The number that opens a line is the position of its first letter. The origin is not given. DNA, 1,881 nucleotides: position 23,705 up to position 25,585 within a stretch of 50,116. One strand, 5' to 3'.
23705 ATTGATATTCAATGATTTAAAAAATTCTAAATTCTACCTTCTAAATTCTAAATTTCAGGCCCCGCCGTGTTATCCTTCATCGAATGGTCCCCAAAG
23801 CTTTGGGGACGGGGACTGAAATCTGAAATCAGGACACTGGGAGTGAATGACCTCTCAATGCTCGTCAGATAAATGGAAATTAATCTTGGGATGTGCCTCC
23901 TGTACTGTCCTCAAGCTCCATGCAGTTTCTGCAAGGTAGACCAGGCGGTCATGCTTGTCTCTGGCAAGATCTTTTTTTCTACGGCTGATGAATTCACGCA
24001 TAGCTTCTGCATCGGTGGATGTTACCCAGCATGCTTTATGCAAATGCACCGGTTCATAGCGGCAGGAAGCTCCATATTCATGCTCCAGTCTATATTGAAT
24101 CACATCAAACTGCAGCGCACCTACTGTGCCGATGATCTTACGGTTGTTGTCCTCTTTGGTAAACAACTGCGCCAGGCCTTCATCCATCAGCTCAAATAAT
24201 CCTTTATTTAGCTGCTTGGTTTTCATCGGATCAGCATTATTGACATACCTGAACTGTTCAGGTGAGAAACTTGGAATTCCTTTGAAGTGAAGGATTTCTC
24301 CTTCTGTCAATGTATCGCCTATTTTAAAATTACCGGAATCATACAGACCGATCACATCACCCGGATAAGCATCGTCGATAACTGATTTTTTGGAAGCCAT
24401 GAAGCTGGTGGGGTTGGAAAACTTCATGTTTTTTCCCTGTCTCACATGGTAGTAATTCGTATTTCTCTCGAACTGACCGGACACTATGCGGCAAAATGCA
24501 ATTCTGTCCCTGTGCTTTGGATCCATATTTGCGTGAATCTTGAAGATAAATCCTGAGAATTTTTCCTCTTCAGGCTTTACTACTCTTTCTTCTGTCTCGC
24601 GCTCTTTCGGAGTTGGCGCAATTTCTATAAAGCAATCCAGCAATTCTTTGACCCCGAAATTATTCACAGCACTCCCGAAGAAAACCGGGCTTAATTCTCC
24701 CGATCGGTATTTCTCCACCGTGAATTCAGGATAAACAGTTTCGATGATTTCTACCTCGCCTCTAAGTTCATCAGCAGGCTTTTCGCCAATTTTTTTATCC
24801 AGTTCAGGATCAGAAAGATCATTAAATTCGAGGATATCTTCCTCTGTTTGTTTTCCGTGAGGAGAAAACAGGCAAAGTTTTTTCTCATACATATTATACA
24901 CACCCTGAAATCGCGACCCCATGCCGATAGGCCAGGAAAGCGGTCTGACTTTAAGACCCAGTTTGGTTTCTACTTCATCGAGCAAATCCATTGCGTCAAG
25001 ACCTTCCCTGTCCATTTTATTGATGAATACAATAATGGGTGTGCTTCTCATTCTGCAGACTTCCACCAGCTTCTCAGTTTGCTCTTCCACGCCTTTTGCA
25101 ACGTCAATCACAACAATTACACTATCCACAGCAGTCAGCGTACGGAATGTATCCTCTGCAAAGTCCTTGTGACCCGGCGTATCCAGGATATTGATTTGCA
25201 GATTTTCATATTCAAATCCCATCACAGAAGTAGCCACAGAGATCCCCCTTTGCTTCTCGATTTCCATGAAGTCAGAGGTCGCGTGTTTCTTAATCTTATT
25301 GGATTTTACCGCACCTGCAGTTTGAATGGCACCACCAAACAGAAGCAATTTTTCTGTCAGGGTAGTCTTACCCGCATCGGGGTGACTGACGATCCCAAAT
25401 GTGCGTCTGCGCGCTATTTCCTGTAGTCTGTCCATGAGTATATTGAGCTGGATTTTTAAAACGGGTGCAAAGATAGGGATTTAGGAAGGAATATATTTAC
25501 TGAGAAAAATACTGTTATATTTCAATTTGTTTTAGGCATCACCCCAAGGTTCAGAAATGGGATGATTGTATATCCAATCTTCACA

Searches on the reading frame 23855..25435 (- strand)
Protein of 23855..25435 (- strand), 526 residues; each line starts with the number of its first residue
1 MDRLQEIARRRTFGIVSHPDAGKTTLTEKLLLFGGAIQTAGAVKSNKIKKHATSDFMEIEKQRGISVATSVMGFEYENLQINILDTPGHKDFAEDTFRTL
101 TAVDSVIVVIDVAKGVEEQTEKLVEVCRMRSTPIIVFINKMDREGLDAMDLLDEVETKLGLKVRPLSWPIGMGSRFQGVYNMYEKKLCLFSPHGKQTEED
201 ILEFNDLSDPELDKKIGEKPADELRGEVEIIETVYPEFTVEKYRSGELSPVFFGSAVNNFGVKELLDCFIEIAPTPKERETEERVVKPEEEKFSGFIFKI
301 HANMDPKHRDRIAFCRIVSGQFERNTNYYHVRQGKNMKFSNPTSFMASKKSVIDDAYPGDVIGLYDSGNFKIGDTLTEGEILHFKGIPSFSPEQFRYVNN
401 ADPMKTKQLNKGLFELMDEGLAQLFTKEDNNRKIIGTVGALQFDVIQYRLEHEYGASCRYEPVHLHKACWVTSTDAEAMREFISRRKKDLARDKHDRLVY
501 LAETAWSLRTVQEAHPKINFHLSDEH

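Call 9: search_protein_families(library=ncbifam, proteins=[window:23855-25435:-])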
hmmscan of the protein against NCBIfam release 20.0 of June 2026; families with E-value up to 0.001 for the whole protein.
window:23855-25435:- (526 aa): 38 families (the best 25 are shown)
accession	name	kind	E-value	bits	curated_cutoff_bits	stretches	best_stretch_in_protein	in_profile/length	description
NF001964.0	PRK00741.1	equivalog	1.4e-232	772.8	473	1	4-525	6-527/529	peptide chain release factor 3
TIGR00503.1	prfC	equivalog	1.4e-210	700.2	466.95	1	2-525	3-526/527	peptide chain release factor 3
NF009381.0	PRK12740.1-5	subfamily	1e-73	248.9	583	1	7-463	6-474/692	elongation factor G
NF012153.1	tet_protect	equivalog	1.8e-68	231.3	775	1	13-464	3-421/614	tetracycline resistance ribosomal protection protein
TIGR00484.1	EF-G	equivalog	4.6e-59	200.2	659.4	1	1-456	1-470/691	elongation factor G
NF009891.0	PRK13351.1-1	equivalog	1.4e-51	176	597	1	9-378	8-375/681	elongation factor G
NF000120.3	47473_otr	exception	7.9e-50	170.1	900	1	13-464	5-419/608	tetracycline resistance ribosomal protection protein Otr(A)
NF033148.1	tet_protect_M_W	exception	2.2e-46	158.4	1100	1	13-455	6-408/639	TetM/TetW/TetO/TetS family tetracycline resistance ribosomal protection protein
NF058620.1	EFG2_Bacteroid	exception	7.6e-42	143.6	1000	1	13-460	12-467/717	elongation factor G2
NF012155.1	tet_protect_M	exception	2.6e-40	138.3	1420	1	13-455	6-408/639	tetracycline resistance ribosomal protection protein Tet(M)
NF009379.0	PRK12740.1-3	equivalog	1.1e-38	133.3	513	1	8-462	6-455/674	elongation factor G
NF009892.0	PRK13351.1-3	equivalog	3.1e-34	118.4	640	1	11-274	4-243/623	elongation factor G-like protein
NF012154.0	tet_protect_Q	exception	5.3e-34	117.5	1425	1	13-454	6-408/638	tetracycline resistance ribosomal protection protein Tet(Q)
TIGR01394.1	TypA_BipA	equivalog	1.1e-32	113.1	757.3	2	11-155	2-140/594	translational GTPase TypA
NF009377.1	PRK12740.1-1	equivalog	1.2e-31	109.9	890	1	11-327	14-341/700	elongation factor G-like protein EF-G2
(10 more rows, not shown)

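Call 10: search_protein_families(library=pfam, proteins=[window:23855-25435:-])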
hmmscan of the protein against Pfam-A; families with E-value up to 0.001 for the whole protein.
window:23855-25435:- (526 aa): 7 families
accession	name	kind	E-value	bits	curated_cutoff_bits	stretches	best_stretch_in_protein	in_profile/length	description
PF00009.33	GTP_EFTU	-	1.8e-51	174.9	26.5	1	9-274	2-187/188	Elongation factor Tu GTP binding domain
PF16658.11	RF3_C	-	2.2e-45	154.2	40.1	1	384-511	1-131/132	Class II release factor RF3, C-terminal domain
PF22042.2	EF-G_D2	-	1.1e-24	86.8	27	1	292-378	1-83/84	Elongation factor G domain 2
PF01926.29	MMR_HSR1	-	3.8e-08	33.9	21.9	1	13-140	2-113/113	50S ribosome-binding GTPase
PF03144.31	GTP_EFTU_D2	-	1e-06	29.5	30.3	1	311-377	2-73/73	Elongation factor Tu domain 2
PF00025.27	Arf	-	2.7e-05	24.1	22.3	1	70-172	49-154/174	ADP-ribosylation factor family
PF04670.18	Gtr1_RagA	-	0.0002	21.3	22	1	66-148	36-128/232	Gtr1/RagA G protein conserved region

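Call 17: find_encoding_contigs(protein=window:23855-25435:-, flank=10000, max_places=4)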
Protein window:23855-25435:- (526 aa): 1 contig read that carries it; 1 place shown.
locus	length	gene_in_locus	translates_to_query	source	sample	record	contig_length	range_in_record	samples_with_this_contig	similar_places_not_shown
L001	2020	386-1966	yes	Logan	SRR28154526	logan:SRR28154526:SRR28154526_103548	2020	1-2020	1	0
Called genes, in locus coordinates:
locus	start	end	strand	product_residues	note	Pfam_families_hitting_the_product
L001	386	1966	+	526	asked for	PF00009:GTP_EFTU, PF01926:MMR_HSR1, PF22042:EF-G_D2, PF03144:GTP_EFTU_D2 (weak), PF16658:RF3_C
